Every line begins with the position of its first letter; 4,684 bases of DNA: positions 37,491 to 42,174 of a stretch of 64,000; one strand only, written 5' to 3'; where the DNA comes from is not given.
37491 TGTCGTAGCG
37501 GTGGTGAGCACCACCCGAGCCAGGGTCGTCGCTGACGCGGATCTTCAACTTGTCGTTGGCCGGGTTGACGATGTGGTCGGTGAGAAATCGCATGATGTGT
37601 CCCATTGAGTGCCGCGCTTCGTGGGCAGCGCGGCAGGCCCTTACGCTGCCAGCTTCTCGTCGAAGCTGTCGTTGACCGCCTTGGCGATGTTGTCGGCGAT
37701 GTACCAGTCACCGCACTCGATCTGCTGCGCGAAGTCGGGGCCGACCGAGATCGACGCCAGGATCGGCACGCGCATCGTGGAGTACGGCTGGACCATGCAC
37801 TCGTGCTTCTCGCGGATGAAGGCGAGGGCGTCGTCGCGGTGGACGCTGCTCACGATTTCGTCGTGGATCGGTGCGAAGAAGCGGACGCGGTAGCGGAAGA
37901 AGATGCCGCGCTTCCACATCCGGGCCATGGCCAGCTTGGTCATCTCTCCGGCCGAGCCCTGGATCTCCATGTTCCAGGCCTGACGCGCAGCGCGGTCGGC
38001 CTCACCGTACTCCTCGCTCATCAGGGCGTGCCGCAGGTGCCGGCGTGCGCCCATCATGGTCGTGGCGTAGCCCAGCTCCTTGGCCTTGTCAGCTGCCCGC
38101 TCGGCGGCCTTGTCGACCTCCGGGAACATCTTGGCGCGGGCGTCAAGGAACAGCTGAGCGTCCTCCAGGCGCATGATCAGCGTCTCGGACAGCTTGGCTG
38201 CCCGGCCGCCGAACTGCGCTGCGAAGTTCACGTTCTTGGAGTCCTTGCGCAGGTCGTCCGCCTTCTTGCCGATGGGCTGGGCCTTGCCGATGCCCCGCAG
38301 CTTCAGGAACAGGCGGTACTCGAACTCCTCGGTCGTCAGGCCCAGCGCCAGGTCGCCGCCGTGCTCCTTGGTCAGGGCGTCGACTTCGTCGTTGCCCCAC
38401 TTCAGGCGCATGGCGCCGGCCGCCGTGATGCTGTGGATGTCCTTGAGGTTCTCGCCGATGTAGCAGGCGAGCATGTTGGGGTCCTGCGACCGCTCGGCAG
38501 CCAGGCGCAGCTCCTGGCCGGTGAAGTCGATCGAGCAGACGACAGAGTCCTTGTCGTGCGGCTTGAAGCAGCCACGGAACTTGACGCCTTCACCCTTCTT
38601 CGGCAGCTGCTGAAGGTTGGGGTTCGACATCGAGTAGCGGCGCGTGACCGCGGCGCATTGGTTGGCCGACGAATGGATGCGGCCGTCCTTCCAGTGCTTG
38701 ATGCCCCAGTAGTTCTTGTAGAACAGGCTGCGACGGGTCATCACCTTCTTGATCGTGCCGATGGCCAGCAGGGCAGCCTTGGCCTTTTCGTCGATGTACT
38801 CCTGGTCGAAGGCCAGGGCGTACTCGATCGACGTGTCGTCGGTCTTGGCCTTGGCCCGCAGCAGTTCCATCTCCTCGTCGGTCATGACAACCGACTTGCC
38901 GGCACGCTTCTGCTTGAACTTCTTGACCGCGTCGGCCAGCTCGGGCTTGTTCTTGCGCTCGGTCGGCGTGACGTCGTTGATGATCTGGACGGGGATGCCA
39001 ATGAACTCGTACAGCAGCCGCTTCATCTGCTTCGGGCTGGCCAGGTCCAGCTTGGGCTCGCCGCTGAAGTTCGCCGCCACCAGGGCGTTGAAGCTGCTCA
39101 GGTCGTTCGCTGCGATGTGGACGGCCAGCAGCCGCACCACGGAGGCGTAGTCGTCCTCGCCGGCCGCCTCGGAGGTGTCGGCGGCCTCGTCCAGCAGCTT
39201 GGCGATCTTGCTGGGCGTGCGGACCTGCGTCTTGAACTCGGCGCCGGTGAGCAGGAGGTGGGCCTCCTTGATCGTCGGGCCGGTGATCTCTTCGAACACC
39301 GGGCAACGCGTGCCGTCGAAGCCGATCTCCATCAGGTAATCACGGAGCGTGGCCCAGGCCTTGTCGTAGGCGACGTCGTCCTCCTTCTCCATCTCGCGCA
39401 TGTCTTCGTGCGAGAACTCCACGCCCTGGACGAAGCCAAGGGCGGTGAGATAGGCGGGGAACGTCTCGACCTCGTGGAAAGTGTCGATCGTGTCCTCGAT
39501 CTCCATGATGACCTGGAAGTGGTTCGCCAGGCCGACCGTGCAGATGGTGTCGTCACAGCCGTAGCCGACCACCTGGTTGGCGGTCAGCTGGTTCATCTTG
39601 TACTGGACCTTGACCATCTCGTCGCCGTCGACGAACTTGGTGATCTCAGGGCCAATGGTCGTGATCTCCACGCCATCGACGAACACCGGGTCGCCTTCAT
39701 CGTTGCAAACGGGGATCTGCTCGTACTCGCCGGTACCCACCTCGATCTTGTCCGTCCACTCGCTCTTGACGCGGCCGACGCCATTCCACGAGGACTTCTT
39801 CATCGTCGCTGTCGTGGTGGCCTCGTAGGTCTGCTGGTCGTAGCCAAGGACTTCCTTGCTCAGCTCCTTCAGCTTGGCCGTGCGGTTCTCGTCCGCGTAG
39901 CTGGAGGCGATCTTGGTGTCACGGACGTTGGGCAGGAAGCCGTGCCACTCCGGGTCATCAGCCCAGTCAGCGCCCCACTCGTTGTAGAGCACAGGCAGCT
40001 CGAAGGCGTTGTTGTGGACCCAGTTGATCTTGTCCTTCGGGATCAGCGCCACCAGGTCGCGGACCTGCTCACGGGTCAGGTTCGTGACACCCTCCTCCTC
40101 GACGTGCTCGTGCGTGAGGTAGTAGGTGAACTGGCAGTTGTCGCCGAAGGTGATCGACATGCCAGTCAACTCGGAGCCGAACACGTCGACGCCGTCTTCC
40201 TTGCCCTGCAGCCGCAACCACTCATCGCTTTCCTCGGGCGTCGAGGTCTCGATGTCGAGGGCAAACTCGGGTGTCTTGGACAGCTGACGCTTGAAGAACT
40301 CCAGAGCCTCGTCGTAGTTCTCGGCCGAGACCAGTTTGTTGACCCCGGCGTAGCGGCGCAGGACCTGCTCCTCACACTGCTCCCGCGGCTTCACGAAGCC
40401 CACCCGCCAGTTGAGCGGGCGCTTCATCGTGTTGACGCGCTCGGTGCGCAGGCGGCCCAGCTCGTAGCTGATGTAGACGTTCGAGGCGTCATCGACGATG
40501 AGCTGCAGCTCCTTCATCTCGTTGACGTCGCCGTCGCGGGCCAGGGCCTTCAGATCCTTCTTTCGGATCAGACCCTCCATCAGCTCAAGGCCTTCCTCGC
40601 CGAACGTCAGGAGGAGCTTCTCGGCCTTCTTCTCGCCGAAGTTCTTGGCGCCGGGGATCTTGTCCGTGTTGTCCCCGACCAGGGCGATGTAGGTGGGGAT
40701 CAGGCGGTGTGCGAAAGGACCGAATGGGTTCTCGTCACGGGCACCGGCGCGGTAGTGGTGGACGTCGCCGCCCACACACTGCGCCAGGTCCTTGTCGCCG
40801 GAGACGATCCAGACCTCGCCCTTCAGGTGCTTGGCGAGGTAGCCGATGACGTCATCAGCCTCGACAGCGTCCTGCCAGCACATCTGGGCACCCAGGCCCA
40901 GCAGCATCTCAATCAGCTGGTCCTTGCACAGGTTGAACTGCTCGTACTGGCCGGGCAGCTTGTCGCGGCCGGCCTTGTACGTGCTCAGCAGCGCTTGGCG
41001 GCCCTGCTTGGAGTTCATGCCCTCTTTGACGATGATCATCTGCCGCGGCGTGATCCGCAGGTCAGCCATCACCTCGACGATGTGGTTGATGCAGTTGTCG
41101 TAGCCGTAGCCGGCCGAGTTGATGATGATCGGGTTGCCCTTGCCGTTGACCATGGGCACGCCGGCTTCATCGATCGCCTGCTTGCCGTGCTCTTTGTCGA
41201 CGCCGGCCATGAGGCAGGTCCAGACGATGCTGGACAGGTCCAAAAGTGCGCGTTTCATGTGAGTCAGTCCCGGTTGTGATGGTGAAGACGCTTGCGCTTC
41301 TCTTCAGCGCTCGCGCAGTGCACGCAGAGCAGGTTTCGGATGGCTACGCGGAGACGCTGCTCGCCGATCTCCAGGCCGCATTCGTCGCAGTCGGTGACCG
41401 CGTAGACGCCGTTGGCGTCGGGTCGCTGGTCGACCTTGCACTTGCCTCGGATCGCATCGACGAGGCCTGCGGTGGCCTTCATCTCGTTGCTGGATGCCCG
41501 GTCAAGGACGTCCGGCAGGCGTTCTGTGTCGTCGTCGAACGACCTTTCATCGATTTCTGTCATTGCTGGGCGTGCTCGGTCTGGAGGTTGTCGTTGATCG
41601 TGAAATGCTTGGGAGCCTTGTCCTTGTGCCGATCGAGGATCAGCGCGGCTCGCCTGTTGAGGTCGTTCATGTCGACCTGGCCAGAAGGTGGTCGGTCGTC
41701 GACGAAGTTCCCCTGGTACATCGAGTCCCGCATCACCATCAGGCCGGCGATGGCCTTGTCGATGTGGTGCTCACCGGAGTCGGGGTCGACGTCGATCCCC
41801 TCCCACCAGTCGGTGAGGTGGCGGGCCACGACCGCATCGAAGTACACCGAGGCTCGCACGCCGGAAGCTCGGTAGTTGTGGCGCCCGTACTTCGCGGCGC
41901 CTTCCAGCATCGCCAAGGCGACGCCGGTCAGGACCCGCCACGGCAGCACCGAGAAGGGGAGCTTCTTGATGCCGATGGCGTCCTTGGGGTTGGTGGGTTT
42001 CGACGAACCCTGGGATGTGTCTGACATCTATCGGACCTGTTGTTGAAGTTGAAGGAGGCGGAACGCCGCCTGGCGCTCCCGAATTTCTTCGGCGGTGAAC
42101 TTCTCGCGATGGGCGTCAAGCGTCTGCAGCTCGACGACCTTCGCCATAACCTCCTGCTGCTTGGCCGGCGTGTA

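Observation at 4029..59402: About 20 copies of an asymmetric 21-bp site at gene junctions: a possible stoperator-like regulatory network in a proteobacterial phage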

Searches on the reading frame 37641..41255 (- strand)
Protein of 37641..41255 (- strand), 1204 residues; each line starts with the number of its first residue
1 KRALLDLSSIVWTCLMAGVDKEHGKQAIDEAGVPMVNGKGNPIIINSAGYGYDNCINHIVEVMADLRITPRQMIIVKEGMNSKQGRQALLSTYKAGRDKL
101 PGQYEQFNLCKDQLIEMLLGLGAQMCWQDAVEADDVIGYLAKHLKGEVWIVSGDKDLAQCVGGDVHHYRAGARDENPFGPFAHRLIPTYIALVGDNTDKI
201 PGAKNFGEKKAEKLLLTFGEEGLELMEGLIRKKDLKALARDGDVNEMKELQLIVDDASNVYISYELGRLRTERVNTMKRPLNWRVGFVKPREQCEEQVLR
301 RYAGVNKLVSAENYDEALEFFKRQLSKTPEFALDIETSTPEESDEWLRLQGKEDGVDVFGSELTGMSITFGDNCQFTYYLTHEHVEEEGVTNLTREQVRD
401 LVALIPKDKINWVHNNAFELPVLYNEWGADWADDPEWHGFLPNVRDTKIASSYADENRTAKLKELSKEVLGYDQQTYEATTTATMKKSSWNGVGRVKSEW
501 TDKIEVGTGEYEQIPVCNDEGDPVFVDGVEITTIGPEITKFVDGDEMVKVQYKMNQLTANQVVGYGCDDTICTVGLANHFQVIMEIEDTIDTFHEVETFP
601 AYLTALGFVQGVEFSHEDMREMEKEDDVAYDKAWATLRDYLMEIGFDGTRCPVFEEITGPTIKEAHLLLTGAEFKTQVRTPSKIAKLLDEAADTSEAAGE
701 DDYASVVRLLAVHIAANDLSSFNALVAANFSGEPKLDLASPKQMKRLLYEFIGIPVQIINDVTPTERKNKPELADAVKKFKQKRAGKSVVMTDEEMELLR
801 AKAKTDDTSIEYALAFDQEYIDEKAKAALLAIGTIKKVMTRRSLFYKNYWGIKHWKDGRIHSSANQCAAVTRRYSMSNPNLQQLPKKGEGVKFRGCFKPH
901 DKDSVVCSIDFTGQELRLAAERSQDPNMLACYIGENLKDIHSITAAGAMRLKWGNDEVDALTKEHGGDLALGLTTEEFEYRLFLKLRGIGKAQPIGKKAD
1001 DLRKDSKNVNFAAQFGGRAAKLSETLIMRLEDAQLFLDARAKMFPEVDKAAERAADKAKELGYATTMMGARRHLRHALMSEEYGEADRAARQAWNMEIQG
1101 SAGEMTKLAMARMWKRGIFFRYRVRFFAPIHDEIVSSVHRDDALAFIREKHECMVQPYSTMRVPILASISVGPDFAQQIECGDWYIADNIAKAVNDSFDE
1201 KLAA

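Call 12: search_protein_families(library=pfam, proteins=[window:37641-41255:-], max_evalue=0.001)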
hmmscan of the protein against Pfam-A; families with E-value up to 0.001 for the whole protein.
window:37641-41255:- (1204 aa): 4 families
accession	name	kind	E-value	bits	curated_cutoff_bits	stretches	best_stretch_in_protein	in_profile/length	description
PF00476.26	DNA_pol_A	-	1.9e-55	188.8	34.3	2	998-1176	202-380/381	DNA polymerase family A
PF02739.22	5_3_exonuc_N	-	2.7e-16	60.2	34.3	1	56-169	37-146/164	5'-3' exonuclease, N-terminal resolvase-like domain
PF01367.25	5_3_exonuc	-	3.7e-08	34.2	40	1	186-272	6-79/97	5'-3' exonuclease, C-terminal SAM fold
PF01612.26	DNA_pol_A_exo1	-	0.00044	20.5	23.6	0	366-474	42-132/173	3'-5' exonuclease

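Call 26: find_encoding_contigs(protein=window:37641-41255:-, flank=10000, max_places=3)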
Protein window:37641-41255:- (1204 aa): no gene with exactly this product is on record in the collection.

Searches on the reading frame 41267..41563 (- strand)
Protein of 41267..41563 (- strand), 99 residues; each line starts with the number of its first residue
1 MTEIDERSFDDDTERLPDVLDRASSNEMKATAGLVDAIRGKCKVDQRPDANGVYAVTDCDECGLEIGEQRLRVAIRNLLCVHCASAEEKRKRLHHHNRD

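Call 63: search_protein_families(library=pfam, proteins=[window:41267-41563:-], max_evalue=0.01)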
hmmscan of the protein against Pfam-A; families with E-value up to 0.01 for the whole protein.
window:41267-41563:- (99 aa): 1 family
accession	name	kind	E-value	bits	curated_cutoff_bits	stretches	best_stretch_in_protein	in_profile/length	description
PF01258.23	zf-dskA_traR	-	1.6e-05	25.2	24.9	1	55-89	4-36/36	Prokaryotic dksA/traR C4-type zinc finger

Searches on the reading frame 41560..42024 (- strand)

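Call 15: search_protein_families(library=phrogs, proteins=[window:41560-42024:-], max_evalue=0.01)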
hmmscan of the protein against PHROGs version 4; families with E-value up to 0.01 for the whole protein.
window:41560-42024:- (154 aa): 9 families
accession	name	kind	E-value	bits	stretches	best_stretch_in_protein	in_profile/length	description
phrog_2252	-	lysis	9.4e-59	200.5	1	6-151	97-243/285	endolysin; inhibits RNA polymerase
phrog_801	-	DNA, RNA and nucleotide metabolism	9.9e-17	62.7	1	13-123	99-207/476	dATP / dGTP pyrophosphohydrolase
phrog_11257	-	unknown function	1.4e-12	49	1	23-125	22-122/200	-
phrog_5332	-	unknown function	7.1e-10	39.7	1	18-89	119-188/215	-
phrog_19680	-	unknown function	1.1e-06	29.9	1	30-97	109-175/188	-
phrog_37590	-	unknown function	2.5e-06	27.8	1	25-111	56-152/341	-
phrog_16254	-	unknown function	3e-06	27.9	1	25-123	30-128/377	-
phrog_18716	-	unknown function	3.2e-06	28.3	1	25-81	27-81/114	-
phrog_5033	-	lysis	0.00088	20.3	1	31-88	98-154/178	endolysin; inhibits RNA polymerase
